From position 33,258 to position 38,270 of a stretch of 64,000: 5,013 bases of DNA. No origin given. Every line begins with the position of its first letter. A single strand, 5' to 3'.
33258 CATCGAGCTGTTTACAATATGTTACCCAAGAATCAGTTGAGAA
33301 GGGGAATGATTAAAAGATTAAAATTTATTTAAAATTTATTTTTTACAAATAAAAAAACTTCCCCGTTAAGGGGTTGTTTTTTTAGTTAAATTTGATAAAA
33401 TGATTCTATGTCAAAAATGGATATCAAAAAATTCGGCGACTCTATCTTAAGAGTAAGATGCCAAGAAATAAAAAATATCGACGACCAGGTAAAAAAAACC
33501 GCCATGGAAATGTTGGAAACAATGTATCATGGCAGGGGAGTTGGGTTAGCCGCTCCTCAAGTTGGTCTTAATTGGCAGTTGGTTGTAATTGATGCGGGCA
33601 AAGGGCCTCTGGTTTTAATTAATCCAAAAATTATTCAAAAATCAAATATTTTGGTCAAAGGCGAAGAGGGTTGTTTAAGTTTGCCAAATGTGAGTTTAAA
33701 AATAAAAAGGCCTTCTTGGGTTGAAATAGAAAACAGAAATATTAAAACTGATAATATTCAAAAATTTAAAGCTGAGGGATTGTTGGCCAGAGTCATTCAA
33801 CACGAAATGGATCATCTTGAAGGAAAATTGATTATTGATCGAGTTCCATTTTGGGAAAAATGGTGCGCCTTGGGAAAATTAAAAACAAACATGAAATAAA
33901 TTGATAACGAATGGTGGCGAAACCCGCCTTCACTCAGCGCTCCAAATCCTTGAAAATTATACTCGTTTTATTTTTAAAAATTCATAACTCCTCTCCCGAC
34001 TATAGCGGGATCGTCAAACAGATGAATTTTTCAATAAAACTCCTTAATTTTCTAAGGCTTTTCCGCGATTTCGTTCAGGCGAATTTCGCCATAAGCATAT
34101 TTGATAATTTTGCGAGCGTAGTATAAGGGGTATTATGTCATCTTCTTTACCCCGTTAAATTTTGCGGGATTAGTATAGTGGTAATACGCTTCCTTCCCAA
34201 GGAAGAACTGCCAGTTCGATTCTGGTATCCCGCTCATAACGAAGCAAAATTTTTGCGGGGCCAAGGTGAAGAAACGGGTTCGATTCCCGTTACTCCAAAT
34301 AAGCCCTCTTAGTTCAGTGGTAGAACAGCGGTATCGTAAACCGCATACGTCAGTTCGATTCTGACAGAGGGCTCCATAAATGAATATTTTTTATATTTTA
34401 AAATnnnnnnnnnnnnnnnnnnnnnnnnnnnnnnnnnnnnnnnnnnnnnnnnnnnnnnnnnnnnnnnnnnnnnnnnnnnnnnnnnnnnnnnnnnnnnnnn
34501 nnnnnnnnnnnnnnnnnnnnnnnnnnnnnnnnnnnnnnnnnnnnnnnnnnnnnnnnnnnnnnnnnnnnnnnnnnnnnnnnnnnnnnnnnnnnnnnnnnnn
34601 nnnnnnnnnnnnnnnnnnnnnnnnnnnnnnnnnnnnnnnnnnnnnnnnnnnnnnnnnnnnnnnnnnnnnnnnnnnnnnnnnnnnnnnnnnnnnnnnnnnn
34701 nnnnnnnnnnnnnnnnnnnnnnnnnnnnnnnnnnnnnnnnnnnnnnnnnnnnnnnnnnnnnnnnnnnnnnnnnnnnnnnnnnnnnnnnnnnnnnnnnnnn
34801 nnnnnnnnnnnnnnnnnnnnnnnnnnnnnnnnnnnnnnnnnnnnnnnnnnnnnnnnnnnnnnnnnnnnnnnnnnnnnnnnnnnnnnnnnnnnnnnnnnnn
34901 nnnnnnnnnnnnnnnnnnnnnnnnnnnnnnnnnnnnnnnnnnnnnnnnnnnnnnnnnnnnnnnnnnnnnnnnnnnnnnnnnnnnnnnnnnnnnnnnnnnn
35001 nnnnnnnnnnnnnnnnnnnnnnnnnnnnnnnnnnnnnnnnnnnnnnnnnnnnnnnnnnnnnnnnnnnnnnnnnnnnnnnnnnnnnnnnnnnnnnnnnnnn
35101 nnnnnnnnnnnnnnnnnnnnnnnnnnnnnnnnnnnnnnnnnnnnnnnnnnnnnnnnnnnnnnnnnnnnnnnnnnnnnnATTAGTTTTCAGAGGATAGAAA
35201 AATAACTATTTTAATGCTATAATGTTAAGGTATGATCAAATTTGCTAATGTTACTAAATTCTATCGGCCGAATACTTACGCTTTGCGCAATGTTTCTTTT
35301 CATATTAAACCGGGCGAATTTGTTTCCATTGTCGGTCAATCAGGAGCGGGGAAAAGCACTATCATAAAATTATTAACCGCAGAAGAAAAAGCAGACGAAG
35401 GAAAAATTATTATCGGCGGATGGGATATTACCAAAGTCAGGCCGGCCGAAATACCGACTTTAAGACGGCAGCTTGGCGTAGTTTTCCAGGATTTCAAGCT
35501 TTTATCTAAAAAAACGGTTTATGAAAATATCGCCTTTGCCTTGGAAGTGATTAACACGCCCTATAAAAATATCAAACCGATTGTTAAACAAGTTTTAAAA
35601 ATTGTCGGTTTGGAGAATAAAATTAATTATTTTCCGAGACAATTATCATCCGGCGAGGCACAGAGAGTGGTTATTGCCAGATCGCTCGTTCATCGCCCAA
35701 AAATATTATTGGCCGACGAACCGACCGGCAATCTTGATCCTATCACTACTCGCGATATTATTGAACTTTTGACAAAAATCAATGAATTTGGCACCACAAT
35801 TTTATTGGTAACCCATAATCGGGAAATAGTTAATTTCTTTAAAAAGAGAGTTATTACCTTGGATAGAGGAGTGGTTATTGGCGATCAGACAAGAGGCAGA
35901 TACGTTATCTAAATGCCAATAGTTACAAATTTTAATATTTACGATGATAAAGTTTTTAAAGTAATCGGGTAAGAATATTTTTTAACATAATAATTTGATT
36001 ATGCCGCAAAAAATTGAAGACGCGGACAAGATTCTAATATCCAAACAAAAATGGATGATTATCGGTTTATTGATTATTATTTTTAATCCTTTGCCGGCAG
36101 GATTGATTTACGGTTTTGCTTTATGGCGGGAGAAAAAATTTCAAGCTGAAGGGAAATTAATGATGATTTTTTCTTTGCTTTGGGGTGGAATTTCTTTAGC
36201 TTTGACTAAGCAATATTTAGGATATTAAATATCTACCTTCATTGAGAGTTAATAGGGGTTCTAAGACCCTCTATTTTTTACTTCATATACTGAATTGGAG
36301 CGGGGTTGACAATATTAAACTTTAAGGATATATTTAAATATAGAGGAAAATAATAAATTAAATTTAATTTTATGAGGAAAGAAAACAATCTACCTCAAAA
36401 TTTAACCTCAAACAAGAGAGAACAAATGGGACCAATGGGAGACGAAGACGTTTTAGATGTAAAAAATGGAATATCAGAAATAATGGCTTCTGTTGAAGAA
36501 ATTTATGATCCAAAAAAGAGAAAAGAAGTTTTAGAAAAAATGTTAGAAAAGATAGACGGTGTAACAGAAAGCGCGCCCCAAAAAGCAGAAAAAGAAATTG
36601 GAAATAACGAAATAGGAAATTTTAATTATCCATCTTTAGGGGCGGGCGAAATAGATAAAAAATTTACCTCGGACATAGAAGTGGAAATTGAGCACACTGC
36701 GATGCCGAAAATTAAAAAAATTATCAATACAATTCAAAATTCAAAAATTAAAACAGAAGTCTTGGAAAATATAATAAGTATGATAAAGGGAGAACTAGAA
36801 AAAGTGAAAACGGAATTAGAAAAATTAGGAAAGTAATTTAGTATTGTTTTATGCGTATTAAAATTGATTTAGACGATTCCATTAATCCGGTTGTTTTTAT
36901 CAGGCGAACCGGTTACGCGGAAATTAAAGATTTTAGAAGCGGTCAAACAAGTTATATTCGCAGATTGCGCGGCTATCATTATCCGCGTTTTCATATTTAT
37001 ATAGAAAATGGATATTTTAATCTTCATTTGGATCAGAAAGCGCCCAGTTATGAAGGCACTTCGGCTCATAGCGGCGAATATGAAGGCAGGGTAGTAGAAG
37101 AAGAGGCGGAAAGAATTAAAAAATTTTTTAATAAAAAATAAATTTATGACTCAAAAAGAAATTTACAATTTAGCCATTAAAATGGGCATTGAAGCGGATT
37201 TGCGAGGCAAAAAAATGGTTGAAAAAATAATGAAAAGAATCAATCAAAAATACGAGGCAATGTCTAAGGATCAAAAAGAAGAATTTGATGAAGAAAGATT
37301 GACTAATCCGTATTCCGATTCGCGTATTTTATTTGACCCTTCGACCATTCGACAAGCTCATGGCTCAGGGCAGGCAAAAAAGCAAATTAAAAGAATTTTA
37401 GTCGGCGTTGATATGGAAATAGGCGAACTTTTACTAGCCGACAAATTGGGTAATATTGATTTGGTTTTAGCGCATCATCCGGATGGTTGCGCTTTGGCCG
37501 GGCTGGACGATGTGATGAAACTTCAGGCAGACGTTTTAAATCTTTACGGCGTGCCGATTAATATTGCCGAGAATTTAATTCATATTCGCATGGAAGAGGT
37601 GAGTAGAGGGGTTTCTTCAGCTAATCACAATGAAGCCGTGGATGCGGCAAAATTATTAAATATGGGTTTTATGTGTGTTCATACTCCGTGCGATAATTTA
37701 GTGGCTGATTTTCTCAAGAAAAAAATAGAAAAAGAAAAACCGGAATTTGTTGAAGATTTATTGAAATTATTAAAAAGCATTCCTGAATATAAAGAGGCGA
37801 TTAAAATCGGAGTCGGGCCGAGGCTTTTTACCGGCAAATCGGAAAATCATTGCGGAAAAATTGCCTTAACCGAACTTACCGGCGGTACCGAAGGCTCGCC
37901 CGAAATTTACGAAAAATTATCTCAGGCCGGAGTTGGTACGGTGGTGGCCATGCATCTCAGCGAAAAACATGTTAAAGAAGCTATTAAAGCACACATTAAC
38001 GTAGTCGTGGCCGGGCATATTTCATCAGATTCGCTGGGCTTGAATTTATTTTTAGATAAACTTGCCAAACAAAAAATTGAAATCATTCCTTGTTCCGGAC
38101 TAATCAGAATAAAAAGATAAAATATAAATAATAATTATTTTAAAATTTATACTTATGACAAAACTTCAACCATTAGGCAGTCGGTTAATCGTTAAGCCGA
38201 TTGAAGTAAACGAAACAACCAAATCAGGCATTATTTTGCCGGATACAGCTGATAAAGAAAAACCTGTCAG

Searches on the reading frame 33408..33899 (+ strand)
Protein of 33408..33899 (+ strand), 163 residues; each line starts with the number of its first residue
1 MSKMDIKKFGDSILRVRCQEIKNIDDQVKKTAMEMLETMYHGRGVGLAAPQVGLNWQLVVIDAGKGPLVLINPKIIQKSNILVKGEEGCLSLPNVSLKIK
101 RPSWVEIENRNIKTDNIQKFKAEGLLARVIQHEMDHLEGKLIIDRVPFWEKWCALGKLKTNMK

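Call 21: find_encoding_contigs(protein=window:33408-33899:+, flank=3000, max_places=10)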
Protein window:33408-33899:+ (163 aa): 2 contigs read that carry it; 2 places shown.
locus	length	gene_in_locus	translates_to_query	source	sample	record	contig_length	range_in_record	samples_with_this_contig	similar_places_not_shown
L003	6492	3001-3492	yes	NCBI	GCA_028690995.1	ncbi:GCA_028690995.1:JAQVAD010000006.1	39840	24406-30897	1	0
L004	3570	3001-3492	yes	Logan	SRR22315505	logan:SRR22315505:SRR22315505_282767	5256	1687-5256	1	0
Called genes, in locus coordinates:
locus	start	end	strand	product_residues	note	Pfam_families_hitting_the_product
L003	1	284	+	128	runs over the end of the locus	PF00416:Ribosomal_S13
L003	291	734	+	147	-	PF00411:Ribosomal_S11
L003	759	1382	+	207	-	PF00163:Ribosomal_S4, PF01479:S4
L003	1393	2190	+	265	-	PF01193:RNA_pol_L, PF01000:RNA_pol_A_bac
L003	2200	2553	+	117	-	PF01196:Ribosomal_L17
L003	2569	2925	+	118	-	PF00572:Ribosomal_L13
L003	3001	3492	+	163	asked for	PF01327:Pep_deformylase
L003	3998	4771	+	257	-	-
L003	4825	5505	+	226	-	PF00005:ABC_tran, PF13304:AAA_21 (faint)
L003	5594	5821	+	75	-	-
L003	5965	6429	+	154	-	-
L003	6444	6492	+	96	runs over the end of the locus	-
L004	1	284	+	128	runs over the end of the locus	PF00416:Ribosomal_S13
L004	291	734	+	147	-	PF00411:Ribosomal_S11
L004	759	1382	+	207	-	PF00163:Ribosomal_S4, PF01479:S4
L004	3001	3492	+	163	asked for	PF01327:Pep_deformylase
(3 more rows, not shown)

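Call 66: find_homologous_proteins(query=window:33408-33899:+, max_evalue=1e-30)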
Query window:33408-33899:+ (163 aa): 468 proteins with E <= 1e-30 among 8000 candidates; the best 120 are listed.
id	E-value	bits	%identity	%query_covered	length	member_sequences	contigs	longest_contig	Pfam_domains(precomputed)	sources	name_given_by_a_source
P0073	9.6e-101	352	98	100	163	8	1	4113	PF01327.27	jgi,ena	-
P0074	1.6e-41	160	53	91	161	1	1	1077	PF01327.27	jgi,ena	-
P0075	1.9e-41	160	59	89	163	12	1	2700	PF01327.27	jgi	-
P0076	1.4e-40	157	53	91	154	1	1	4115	PF01327.27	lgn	-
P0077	1.2e-39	154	50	93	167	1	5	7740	PF01327.27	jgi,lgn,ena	-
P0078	8.5e-39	151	51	93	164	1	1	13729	PF01327.27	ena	-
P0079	1.5e-38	150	52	91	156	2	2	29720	PF01327.27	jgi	-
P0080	1.5e-38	150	50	95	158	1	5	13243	PF01327.27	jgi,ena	-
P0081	2.1e-38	150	52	91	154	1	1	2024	PF01327.27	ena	-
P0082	2.7e-38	149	51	93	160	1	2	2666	PF01327.27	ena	-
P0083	5.6e-38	148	49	98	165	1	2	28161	PF01327.27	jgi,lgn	-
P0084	7.1e-38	148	50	92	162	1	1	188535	PF01327.27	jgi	-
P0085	1.0e-37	147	49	91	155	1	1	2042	PF01327.27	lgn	-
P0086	1.5e-37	147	51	90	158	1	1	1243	PF01327.27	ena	-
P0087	2.0e-37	147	53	90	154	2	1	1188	PF01327.27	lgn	-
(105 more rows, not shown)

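Call 67: find_encoding_contigs(protein=P0073, flank=4000, max_places=10)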
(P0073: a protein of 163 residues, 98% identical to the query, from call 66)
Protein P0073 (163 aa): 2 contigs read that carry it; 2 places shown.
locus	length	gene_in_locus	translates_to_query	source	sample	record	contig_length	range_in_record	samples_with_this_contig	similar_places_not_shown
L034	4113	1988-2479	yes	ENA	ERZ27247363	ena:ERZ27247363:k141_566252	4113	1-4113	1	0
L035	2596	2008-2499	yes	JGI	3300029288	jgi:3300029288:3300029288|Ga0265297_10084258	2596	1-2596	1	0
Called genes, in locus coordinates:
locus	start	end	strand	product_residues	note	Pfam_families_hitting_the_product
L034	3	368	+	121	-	?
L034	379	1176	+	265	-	PF01193:RNA_pol_L, PF01000:RNA_pol_A_bac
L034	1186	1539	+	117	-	PF01196:Ribosomal_L17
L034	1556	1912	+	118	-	PF00572:Ribosomal_L13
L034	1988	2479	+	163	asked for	PF01327:Pep_deformylase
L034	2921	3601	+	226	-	PF00005:ABC_tran, PF13304:AAA_21 (faint)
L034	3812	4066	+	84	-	-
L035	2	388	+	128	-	?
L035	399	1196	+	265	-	PF01193:RNA_pol_L, PF01000:RNA_pol_A_bac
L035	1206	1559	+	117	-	PF01196:Ribosomal_L17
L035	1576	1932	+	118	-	PF00572:Ribosomal_L13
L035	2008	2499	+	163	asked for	PF01327:Pep_deformylase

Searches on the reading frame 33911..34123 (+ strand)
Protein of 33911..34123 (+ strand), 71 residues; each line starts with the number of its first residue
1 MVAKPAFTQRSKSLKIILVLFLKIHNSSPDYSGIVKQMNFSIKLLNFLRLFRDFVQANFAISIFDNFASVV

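Call 26: find_homologous_proteins(query=window:33911-34123:+, max_evalue=10)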
Query seq(71 aa): 1 candidates shared short words with the query, none scored E <= 10.

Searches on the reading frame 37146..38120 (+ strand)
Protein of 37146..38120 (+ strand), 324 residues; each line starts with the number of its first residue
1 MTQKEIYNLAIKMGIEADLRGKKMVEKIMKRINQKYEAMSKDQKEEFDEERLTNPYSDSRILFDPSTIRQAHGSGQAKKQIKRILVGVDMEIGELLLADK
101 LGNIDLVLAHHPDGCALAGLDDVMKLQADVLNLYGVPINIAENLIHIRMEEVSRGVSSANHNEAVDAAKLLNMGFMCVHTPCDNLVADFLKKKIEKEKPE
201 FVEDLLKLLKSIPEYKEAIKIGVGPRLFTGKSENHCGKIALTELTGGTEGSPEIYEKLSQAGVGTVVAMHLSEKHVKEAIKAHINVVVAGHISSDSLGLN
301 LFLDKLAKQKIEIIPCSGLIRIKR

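Call 53: search_protein_families(library=pfam, proteins=[window:37146-38120:+])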
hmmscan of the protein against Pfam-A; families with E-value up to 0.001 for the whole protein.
window:37146-38120:+ (324 aa): 1 family
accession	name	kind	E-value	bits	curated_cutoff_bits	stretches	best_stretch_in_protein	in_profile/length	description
PF01784.24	DUF34_NIF3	-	5.4e-07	29.9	23.4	1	171-312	91-246/256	Duf34/NIF3 (NGG1p interacting factor 3)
